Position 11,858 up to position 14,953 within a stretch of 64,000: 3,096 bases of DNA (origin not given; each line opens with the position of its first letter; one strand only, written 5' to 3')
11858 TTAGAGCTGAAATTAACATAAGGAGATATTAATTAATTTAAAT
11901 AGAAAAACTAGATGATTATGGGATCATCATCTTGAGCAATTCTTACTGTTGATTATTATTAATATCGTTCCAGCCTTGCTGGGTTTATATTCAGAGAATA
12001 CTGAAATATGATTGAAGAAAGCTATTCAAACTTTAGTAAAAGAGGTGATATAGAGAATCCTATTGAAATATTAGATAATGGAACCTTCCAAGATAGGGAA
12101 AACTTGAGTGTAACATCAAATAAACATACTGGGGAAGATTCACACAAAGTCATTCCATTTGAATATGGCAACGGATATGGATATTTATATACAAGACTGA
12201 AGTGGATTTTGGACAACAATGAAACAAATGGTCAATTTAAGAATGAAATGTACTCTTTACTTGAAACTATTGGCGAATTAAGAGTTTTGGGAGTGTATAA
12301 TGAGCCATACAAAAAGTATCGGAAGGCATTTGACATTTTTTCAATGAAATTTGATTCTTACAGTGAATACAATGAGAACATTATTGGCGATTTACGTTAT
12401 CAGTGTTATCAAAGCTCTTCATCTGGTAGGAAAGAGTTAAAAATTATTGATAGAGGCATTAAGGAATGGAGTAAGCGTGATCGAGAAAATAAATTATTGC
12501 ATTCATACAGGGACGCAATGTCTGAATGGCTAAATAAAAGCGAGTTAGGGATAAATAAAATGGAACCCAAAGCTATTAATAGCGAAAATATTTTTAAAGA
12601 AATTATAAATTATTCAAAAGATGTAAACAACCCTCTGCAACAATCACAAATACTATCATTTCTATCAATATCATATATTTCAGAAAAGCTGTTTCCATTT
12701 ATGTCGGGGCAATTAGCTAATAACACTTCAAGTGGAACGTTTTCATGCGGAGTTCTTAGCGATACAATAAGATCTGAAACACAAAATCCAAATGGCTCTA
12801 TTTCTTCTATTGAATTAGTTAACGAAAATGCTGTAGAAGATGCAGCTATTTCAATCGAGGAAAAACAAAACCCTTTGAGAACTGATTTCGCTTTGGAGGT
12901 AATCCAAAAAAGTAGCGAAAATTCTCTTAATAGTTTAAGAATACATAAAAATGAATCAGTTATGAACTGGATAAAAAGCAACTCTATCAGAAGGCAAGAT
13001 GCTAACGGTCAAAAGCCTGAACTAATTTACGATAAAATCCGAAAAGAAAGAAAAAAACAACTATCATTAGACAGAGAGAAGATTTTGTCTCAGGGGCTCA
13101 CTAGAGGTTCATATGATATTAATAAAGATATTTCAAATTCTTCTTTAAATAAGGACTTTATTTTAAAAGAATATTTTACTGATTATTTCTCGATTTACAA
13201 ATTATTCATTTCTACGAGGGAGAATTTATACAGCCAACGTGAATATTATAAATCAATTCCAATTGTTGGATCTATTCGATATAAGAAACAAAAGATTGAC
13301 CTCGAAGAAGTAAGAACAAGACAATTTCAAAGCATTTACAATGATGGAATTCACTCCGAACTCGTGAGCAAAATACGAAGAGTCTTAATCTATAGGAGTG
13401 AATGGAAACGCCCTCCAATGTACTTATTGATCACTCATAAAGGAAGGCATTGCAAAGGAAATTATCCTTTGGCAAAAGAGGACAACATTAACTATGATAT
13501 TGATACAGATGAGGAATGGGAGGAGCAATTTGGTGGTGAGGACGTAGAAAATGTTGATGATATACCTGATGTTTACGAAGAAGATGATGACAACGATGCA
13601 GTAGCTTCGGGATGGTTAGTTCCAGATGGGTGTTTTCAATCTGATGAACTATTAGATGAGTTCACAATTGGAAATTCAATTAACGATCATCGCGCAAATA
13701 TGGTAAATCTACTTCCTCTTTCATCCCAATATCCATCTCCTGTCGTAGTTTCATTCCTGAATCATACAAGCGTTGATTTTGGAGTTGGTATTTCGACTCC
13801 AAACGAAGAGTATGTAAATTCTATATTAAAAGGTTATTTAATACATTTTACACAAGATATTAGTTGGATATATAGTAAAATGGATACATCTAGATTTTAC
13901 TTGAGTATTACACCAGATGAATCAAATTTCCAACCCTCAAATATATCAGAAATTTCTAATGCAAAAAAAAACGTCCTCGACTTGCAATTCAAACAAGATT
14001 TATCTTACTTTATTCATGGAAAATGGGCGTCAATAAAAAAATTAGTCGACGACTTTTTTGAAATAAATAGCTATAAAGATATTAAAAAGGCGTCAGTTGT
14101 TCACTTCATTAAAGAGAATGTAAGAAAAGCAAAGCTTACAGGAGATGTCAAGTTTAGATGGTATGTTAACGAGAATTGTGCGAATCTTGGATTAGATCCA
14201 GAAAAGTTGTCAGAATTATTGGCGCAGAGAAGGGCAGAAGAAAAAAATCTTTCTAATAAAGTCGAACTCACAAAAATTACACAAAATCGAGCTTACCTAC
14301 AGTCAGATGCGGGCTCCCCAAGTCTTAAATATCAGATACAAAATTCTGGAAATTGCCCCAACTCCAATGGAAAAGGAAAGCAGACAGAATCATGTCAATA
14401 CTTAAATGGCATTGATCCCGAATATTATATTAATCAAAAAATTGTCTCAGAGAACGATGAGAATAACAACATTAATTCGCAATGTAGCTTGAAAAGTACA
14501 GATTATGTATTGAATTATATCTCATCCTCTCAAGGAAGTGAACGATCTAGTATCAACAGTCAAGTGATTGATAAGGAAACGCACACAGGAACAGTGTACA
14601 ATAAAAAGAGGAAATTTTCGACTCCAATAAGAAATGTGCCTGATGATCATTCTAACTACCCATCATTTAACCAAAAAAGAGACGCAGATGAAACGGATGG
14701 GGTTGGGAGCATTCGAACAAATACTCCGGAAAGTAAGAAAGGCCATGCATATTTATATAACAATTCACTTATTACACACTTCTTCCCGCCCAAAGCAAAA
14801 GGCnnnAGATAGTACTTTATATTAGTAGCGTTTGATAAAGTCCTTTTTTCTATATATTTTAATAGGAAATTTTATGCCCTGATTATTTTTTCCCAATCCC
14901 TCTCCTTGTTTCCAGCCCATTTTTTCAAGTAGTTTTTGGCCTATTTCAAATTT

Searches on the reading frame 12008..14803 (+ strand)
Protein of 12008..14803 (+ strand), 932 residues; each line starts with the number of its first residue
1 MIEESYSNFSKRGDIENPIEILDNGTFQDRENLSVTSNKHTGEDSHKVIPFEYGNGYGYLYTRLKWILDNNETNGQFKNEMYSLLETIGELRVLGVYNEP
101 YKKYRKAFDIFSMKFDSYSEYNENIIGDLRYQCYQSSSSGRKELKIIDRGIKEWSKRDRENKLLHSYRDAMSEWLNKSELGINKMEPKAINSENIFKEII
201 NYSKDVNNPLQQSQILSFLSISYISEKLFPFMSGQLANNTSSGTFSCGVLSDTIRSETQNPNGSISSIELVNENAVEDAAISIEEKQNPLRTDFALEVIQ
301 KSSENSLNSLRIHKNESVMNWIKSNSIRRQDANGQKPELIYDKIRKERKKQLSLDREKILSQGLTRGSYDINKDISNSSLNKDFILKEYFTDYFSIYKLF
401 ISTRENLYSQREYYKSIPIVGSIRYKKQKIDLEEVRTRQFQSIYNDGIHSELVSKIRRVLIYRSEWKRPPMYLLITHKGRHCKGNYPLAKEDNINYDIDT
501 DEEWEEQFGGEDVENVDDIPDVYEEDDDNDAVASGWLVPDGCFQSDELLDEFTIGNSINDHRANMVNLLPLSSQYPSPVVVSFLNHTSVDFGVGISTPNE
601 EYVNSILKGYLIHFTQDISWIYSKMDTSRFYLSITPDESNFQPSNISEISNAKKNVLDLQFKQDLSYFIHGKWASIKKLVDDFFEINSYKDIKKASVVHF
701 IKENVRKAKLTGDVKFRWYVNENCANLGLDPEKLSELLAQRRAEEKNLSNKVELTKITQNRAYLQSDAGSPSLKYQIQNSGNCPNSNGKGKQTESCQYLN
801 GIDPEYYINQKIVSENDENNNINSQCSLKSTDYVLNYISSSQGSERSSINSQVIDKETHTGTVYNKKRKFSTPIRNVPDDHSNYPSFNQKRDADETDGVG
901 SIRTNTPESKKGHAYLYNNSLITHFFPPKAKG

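Call 16: find_homologous_proteins(query=window:12008-14803:+, max_evalue=1e-150)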
Query window:12008-14803:+ (932 aa): 10 proteins with E <= 1e-150 among 8000 candidates.
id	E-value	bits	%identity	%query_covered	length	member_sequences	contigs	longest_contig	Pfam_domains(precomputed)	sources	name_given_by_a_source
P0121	0.0e+0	2047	98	100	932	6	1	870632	PF12253.14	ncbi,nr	ncbi:Chromatin assembly factor 1 subunit A [Cryptosporidium tyzzeri]|nr:Chromatin assembly factor 1 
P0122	0.0e+0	1884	91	100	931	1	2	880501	PF12253.14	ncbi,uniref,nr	ncbi:Chromatin assembly factor 1 subunit A family protein [Cryptosporidium meleagridis]|uniref:Chrom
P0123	0.0e+0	1560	76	100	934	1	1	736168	PF12253.14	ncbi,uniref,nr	ncbi:liver stage antigen-1 [Cryptosporidium sp. chipmunk genotype I]|uniref:liver stage antigen-1 n=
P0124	0.0e+0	1391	71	100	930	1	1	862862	PF12253.14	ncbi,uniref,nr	ncbi:uncharacterized protein cubi_00179 [Cryptosporidium ubiquitum]|uniref:Chromatin assembly factor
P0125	0.0e+0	1346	68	100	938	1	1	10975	PF12253.14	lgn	-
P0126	0.0e+0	1268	64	100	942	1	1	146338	PF12253.14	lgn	-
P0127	0.0e+0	1152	60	100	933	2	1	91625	PF12253.14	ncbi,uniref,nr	ncbi:hypothetical protein OJ253_3202 [Cryptosporidium canis]|uniref:Chromatin assembly factor 1 subu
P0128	1.8e-251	855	49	95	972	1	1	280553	PF12253.14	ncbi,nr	ncbi:Chromatin assembly factor 1 subunit A family protein [Cryptosporidium felis]|nr:Chromatin assem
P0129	3.7e-199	682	44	95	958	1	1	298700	PF12253.14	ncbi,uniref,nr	ncbi:hypothetical protein FG386_001130 [Cryptosporidium ryanae]|uniref:uncharacterized protein n=1 T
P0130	3.4e-194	666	42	95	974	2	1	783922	PF12253.14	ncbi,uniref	ncbi:hypothetical protein RS030_81304 [Cryptosporidium xiaoi]|uniref:Chromatin assembly factor 1 sub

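Call 18: find_encoding_contigs(protein=P0122, flank=10000, max_places=1)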
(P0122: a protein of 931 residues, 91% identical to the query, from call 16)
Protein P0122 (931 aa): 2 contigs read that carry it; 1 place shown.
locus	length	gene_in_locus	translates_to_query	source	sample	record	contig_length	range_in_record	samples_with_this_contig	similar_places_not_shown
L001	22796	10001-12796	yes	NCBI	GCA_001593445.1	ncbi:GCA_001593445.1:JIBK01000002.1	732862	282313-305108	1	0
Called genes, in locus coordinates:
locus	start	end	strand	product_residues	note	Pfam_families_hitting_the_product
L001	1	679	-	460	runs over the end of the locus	-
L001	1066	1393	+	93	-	PF10178:PAC3 (faint)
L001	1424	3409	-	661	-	PF11145:DUF2921, PF12678:zf-rbx1 (weak), PF13639:zf-RING_2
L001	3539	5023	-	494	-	PF23381:Beta-prop_IFT122_1st, PF23409:Beta-prop_EML, PF24782:WD40_MABP1-WDR62_2nd, PF24796:WDR55, PF24814:WD40_Prp19, PF24817:WD40_WDHD1_1st, PF25172:Beta-prop_WDR3_2nd, PF25173:Beta-prop_WDR3_1st, +35 more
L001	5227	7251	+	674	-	-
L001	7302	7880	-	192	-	-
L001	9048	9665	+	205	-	PF03134:TB2_DP1_HVA22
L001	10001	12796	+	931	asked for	PF12253:CAF1A_dimeriz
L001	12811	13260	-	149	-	PF01585:G-patch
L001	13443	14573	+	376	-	PF01008:IF-2B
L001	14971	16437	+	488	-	-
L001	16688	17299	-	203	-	-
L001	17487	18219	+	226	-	PF13774:Longin, PF00957:Synaptobrevin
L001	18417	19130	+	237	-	PF14681:UPRTase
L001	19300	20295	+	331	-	PF00226:DnaJ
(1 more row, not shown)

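Call 19: find_encoding_contigs(protein=P0123, flank=10000, max_places=1)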
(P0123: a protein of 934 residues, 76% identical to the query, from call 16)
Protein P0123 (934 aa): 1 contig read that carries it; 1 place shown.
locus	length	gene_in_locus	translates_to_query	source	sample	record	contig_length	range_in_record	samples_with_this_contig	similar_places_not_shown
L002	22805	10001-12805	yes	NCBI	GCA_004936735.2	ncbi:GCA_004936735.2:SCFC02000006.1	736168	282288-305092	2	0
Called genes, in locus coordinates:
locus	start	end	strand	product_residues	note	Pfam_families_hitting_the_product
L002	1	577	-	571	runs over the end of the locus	PF07019:EMC6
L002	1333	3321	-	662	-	PF11145:DUF2921, PF12678:zf-rbx1 (weak), PF13639:zf-RING_2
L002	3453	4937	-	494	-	PF23381:Beta-prop_IFT122_1st, PF23409:Beta-prop_EML, PF24782:WD40_MABP1-WDR62_2nd, PF24814:WD40_Prp19, PF24817:WD40_WDHD1_1st, PF25172:Beta-prop_WDR3_2nd, PF25173:Beta-prop_WDR3_1st, PF25175:Beta-prop_WDR5, +39 more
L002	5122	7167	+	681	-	-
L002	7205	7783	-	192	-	-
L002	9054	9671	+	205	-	PF03134:TB2_DP1_HVA22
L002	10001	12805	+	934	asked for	PF12253:CAF1A_dimeriz (weak)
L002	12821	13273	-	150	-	PF01585:G-patch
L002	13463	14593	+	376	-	PF01008:IF-2B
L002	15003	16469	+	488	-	-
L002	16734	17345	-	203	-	-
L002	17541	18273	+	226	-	PF13774:Longin, PF00957:Synaptobrevin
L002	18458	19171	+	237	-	PF14681:UPRTase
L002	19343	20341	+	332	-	PF00226:DnaJ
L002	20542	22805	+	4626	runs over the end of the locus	PF00622:SPRY (faint), PF00632:HECT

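Call 20: find_encoding_contigs(protein=P0124, flank=10000, max_places=1)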
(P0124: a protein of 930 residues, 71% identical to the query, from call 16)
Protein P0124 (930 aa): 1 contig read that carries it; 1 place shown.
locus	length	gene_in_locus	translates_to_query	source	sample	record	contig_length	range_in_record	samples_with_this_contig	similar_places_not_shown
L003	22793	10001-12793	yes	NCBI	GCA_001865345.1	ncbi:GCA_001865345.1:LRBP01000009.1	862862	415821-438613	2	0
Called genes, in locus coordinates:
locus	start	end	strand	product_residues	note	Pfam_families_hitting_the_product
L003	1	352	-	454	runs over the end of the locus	-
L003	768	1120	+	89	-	-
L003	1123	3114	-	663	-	PF11145:DUF2921, PF12678:zf-rbx1 (weak), PF13639:zf-RING_2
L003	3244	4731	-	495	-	PF23381:Beta-prop_IFT122_1st, PF23409:Beta-prop_EML, PF24782:WD40_MABP1-WDR62_2nd, PF24814:WD40_Prp19, PF24817:WD40_WDHD1_1st, PF25172:Beta-prop_WDR3_2nd, PF25173:Beta-prop_WDR3_1st, PF25175:Beta-prop_WDR5, +32 more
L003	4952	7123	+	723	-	-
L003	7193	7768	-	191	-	-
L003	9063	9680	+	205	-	PF03134:TB2_DP1_HVA22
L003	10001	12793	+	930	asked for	PF12253:CAF1A_dimeriz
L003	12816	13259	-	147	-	PF01585:G-patch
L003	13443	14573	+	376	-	PF01008:IF-2B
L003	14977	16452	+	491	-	-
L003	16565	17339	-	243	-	-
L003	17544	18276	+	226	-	PF13774:Longin, PF00957:Synaptobrevin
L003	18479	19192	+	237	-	PF14681:UPRTase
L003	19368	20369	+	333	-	PF00226:DnaJ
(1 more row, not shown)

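Call 21: find_encoding_contigs(protein=P0127, flank=10000, max_places=1)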
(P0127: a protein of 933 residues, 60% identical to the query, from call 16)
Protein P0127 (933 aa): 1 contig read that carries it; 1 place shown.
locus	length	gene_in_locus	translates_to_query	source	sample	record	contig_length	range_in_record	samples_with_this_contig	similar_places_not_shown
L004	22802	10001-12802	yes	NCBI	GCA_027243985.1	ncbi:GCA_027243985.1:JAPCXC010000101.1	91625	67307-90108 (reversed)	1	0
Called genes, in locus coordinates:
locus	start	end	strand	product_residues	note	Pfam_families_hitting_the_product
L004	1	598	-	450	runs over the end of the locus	-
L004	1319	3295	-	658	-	PF11145:DUF2921, PF12678:zf-rbx1 (faint), PF13639:zf-RING_2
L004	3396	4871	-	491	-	PF24817:WD40_WDHD1_1st, PF23381:Beta-prop_IFT122_1st, PF23409:Beta-prop_EML, PF24814:WD40_Prp19, PF25173:Beta-prop_WDR3_1st, PF25175:Beta-prop_WDR5, PF13570:Beta-prop_ACSF4, PF25174:Beta-prop_THOC3, +35 more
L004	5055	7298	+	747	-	-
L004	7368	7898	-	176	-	-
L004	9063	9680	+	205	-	PF03134:TB2_DP1_HVA22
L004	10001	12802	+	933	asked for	PF12253:CAF1A_dimeriz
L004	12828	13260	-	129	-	PF01585:G-patch (weak)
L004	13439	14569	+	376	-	PF01008:IF-2B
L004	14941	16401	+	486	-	-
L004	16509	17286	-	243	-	-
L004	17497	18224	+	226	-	PF13774:Longin, PF00957:Synaptobrevin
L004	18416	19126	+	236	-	PF14681:UPRTase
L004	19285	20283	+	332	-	PF00226:DnaJ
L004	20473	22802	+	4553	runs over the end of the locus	PF00622:SPRY (weak), PF00632:HECT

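Call 22: find_encoding_contigs(protein=P0128, flank=10000, max_places=1)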
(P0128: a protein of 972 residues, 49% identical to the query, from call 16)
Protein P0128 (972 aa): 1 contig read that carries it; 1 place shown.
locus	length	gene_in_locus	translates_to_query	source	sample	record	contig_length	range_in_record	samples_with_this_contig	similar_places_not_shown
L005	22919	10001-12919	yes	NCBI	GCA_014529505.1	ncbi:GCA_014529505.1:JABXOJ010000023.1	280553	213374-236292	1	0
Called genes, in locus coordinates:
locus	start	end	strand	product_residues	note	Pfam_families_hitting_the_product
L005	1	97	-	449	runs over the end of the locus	-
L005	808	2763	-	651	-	PF11145:DUF2921, PF13901:RH_dom (weak), PF12678:zf-rbx1 (weak), PF13639:zf-RING_2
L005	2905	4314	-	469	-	PF23381:Beta-prop_IFT122_1st, PF23409:Beta-prop_EML, PF24805:EIF3I, PF24814:WD40_Prp19, PF25172:Beta-prop_WDR3_2nd, PF25173:Beta-prop_WDR3_1st, PF25175:Beta-prop_WDR5, PF25174:Beta-prop_THOC3, +39 more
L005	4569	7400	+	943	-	-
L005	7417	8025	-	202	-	-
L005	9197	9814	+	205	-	PF03134:TB2_DP1_HVA22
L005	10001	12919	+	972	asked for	PF12253:CAF1A_dimeriz (weak)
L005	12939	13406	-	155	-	PF01585:G-patch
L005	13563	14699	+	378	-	PF01008:IF-2B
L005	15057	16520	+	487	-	-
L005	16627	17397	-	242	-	-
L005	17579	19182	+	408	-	PF13774:Longin, PF14681:UPRTase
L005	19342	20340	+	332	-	PF00226:DnaJ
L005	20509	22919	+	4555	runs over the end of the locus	PF00622:SPRY (weak), PF00632:HECT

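Call 23: find_encoding_contigs(protein=P0126, flank=10000, max_places=1)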
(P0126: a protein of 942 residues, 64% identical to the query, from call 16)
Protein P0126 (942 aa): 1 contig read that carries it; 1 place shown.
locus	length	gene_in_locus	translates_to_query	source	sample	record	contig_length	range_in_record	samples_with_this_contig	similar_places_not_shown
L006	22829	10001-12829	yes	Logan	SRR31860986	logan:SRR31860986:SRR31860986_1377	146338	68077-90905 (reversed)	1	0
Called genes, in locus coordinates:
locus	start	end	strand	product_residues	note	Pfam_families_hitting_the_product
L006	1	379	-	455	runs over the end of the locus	-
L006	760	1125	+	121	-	PF10178:PAC3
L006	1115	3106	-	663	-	PF11145:DUF2921, PF12678:zf-rbx1 (weak), PF13639:zf-RING_2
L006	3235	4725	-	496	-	PF23381:Beta-prop_IFT122_1st, PF23409:Beta-prop_EML, PF24814:WD40_Prp19, PF24817:WD40_WDHD1_1st, PF25173:Beta-prop_WDR3_1st, PF25175:Beta-prop_WDR5, PF25174:Beta-prop_THOC3, PF24796:WDR55, +30 more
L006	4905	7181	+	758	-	-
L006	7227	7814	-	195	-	-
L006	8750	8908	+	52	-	-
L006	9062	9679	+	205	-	PF03134:TB2_DP1_HVA22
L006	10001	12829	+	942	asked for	PF12253:CAF1A_dimeriz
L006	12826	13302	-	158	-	PF01585:G-patch, PF12656:G-patch_2 (faint)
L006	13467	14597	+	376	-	PF01008:IF-2B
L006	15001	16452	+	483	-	-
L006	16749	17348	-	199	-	-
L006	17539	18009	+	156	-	PF13774:Longin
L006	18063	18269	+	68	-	PF00957:Synaptobrevin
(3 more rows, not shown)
